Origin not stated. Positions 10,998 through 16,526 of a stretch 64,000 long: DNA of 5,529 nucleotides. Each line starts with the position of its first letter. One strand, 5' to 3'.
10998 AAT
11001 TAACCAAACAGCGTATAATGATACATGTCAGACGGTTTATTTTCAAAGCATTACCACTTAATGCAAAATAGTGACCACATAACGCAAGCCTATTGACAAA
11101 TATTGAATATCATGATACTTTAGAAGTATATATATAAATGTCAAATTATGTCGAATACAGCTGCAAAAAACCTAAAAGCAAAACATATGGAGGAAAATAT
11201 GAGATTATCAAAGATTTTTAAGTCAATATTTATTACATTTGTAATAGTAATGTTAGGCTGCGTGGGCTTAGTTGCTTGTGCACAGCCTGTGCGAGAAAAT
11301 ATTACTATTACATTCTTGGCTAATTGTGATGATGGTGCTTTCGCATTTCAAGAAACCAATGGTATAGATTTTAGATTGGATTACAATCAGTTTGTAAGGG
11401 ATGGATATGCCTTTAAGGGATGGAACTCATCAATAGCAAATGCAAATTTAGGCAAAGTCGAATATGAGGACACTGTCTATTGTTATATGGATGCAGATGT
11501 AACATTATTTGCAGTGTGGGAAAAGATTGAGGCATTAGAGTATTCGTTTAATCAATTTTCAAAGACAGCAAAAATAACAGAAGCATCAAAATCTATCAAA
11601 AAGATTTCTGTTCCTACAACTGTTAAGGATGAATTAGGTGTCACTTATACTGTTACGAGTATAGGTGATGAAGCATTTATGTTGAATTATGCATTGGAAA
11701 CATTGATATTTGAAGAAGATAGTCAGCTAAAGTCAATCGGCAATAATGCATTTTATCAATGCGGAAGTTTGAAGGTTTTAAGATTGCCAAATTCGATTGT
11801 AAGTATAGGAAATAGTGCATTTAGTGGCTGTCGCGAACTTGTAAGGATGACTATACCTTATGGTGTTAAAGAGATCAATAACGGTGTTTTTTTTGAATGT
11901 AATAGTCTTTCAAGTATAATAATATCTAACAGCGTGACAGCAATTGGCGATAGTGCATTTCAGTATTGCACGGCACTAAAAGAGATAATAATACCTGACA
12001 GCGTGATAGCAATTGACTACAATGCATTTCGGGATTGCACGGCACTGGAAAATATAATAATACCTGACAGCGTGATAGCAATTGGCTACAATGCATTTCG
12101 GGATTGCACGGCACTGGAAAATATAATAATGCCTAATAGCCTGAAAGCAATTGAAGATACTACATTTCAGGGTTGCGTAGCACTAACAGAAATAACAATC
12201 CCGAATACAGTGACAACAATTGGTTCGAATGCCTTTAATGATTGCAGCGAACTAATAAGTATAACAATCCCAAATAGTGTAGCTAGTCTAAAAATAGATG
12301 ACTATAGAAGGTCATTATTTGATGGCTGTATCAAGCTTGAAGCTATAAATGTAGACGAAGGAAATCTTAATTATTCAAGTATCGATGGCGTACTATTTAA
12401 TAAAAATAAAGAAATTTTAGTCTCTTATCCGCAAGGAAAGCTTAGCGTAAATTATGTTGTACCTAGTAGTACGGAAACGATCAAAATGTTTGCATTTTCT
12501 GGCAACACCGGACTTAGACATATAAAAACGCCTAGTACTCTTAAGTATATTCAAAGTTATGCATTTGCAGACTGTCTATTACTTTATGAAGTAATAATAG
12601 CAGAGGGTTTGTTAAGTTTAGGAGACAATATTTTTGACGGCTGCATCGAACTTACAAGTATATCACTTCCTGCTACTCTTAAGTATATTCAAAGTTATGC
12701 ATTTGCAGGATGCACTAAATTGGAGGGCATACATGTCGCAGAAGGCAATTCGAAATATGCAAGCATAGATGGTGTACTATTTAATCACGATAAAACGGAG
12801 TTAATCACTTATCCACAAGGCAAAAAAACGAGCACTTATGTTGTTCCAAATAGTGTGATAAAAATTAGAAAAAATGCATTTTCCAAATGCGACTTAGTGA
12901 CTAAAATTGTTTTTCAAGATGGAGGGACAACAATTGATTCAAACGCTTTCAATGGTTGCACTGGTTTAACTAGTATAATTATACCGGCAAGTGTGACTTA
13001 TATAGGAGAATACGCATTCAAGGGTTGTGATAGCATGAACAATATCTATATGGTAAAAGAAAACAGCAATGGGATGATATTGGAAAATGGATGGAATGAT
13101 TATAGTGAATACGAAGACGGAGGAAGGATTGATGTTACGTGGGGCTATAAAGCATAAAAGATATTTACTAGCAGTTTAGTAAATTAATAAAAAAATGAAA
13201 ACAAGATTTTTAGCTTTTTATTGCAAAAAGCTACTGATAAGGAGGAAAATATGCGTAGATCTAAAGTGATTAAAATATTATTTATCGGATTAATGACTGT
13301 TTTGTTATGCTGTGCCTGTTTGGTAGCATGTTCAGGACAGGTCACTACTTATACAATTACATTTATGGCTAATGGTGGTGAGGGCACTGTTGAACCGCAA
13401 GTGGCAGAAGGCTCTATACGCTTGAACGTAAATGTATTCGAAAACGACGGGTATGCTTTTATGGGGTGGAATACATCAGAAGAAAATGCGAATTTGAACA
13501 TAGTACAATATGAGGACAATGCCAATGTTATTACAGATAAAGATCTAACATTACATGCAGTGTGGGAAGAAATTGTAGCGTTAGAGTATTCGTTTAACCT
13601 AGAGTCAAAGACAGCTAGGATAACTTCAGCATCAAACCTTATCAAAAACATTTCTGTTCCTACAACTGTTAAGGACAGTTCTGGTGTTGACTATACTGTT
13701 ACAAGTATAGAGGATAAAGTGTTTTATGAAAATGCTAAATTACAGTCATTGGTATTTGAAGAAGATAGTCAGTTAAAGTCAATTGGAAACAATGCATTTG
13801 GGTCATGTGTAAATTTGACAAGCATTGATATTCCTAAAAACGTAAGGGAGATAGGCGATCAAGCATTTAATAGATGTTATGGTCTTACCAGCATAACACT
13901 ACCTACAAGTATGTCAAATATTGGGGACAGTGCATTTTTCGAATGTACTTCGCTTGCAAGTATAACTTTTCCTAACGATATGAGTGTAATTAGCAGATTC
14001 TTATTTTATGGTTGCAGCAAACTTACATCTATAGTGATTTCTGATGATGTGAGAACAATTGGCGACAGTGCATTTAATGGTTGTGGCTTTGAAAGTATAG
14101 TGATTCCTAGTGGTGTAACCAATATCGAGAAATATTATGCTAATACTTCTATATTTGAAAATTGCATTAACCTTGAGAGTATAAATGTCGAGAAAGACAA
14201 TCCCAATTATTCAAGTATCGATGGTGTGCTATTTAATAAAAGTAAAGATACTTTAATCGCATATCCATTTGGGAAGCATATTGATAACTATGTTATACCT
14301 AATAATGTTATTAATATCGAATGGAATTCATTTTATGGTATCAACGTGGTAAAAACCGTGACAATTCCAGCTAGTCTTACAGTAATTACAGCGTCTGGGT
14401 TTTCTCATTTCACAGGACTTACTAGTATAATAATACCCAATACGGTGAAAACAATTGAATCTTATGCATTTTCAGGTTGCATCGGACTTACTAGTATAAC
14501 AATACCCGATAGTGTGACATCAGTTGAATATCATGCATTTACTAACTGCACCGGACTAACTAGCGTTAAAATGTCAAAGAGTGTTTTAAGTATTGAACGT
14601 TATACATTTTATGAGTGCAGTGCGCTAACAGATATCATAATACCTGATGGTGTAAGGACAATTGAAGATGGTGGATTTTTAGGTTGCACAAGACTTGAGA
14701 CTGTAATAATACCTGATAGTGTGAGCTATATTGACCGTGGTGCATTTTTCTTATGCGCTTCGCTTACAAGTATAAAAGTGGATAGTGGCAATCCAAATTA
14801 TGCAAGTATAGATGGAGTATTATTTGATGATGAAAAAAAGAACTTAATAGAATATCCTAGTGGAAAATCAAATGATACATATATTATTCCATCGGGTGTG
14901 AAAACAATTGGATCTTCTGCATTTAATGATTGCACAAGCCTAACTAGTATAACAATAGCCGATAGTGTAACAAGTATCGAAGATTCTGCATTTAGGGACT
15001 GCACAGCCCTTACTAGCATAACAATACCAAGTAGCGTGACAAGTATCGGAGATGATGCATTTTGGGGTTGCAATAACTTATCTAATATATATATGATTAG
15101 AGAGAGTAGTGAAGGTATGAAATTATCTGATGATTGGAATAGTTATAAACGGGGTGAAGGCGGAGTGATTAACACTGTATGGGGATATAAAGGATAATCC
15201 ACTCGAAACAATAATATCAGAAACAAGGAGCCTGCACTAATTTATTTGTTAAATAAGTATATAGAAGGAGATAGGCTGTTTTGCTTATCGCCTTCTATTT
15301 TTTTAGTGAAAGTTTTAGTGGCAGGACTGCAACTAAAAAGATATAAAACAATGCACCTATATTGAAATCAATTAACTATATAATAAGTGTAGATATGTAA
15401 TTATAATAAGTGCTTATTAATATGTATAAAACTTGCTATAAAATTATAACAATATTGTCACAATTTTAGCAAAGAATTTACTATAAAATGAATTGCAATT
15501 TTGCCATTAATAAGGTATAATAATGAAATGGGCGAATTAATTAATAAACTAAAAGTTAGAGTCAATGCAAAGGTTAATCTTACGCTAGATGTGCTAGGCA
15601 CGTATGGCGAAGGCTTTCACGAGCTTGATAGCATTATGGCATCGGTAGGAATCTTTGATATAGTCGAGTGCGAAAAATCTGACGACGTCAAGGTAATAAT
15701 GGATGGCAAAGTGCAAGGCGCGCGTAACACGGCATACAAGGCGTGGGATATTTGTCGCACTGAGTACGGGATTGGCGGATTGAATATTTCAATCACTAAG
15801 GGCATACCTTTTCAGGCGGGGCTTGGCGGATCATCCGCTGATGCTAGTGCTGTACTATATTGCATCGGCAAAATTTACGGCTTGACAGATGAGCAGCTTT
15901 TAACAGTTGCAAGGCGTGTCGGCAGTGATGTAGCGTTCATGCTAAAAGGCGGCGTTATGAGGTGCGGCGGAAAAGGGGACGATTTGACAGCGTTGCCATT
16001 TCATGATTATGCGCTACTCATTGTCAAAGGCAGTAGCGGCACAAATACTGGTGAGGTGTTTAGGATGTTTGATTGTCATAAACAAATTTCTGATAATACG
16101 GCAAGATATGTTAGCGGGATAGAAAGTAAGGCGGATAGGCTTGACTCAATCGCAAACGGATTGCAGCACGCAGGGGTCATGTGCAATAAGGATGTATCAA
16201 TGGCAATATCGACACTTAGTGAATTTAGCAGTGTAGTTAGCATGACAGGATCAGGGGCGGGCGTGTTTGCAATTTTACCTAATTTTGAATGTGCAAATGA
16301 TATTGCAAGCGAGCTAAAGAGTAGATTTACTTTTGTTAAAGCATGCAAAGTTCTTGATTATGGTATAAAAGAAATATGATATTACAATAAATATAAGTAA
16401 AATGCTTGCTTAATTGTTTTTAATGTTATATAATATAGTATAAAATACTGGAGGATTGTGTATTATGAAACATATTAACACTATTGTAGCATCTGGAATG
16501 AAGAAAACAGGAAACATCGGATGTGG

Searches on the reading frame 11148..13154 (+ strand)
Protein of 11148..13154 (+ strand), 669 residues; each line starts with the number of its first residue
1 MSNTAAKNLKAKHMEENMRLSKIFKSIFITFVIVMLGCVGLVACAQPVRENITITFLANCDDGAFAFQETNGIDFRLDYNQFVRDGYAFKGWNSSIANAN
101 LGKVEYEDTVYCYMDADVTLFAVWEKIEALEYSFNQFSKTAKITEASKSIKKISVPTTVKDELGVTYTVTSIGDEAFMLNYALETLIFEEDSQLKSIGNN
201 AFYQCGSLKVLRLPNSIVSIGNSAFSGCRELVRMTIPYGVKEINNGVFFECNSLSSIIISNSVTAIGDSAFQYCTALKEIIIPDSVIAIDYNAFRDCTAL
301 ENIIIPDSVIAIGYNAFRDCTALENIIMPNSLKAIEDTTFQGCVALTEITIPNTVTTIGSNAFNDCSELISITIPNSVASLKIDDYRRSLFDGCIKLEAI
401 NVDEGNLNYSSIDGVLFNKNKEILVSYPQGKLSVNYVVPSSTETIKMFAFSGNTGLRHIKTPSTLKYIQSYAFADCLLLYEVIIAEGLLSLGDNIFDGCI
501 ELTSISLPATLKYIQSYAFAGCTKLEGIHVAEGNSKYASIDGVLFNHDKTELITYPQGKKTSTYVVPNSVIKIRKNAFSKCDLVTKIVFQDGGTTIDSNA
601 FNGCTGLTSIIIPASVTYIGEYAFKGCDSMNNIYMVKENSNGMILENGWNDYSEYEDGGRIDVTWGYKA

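Call 43: search_protein_families(library=pfam, proteins=[window:11148-13154:+], max_evalue=0.001)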
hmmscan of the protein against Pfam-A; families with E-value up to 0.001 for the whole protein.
window:11148-13154:+ (669 aa): 2 families
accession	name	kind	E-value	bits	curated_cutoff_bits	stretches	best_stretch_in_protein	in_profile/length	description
PF13306.12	LRR_5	-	2.8e-100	331.5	27.7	4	170-300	1-126/127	BspA type Leucine rich repeat region (6 copies)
PF13855.12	LRR_8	-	5.4e-17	61.7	27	0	169-214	13-57/61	Leucine rich repeat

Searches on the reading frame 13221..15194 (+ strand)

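Call 43: search_protein_families(library=pfam, proteins=[window:13221-15194:+], max_evalue=0.001)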
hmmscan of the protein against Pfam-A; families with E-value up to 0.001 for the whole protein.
window:13221-15194:+ (658 aa): 5 families
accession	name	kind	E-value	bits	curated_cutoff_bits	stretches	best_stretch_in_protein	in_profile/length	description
PF13306.12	LRR_5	-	2.7e-119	393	27.7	5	161-288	1-123/127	BspA type Leucine rich repeat region (6 copies)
PF13855.12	LRR_8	-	3.5e-19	68.8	27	0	160-207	13-59/61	Leucine rich repeat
PF09479.16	Flg_new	-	7.6e-11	42.4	27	1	44-113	1-64/65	Listeria-Bacteroides repeat domain (List_Bact_rpt)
PF12799.13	LRR_4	-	2.3e-05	24.9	27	0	173-204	2-30/44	Leucine Rich repeats (2 copies)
PF18998.6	Flg_new_2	-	0.0005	20.5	23.6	0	44-117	1-71/73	Divergent InlB B-repeat domain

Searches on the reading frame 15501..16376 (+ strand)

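Call 31: search_protein_families(library=ncbifam, proteins=[window:15501-16376:+], max_evalue=0.00001)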
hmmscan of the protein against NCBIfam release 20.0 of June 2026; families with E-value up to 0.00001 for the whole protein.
window:15501-16376:+ (292 aa): 9 families
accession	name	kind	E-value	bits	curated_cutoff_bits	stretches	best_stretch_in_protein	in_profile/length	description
NF011202.0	PRK14608.1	equivalog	7.8e-39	133.7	204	1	15-275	8-281/294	4-(cytidine 5'-diphospho)-2-C-methyl-D-erythritol kinase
TIGR00154.1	ispE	equivalog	9.7e-38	130.4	138.7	1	17-269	3-268/294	4-(cytidine 5'-diphospho)-2-C-methyl-D-erythritol kinase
NF002870.0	PRK03188.1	equivalog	1.7e-35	122.2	286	1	14-275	8-286/310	4-(cytidine 5'-diphospho)-2-C-methyl-D-erythritol kinase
NF011205.0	PRK14611.1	equivalog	8e-28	97.7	364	1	19-258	4-251/275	4-(cytidine 5'-diphospho)-2-C-methyl-D-erythritol kinase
NF003216.0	PRK04181.1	equivalog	5.8e-20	72.1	191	1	19-210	3-208/257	4-(cytidine 5'-diphospho)-2-C-methyl-D-erythritol kinase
NF004568.0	PRK05905.1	equivalog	5e-14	52.6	321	1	18-258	5-255/261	4-(cytidine 5'-diphospho)-2-C-methyl-D-erythritol kinase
NF011207.0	PRK14613.1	equivalog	5.3e-14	52.1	359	1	91-278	91-289/297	4-(cytidine 5'-diphospho)-2-C-methyl-D-erythritol kinase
NF002288.1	PRK01212.1-4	equivalog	4.5e-10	39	194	1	48-137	22-122/303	homoserine kinase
TIGR01920.1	Shik_kin_archae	equivalog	1.1e-06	28.2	126.85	0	60-136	35-112/266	shikimate kinase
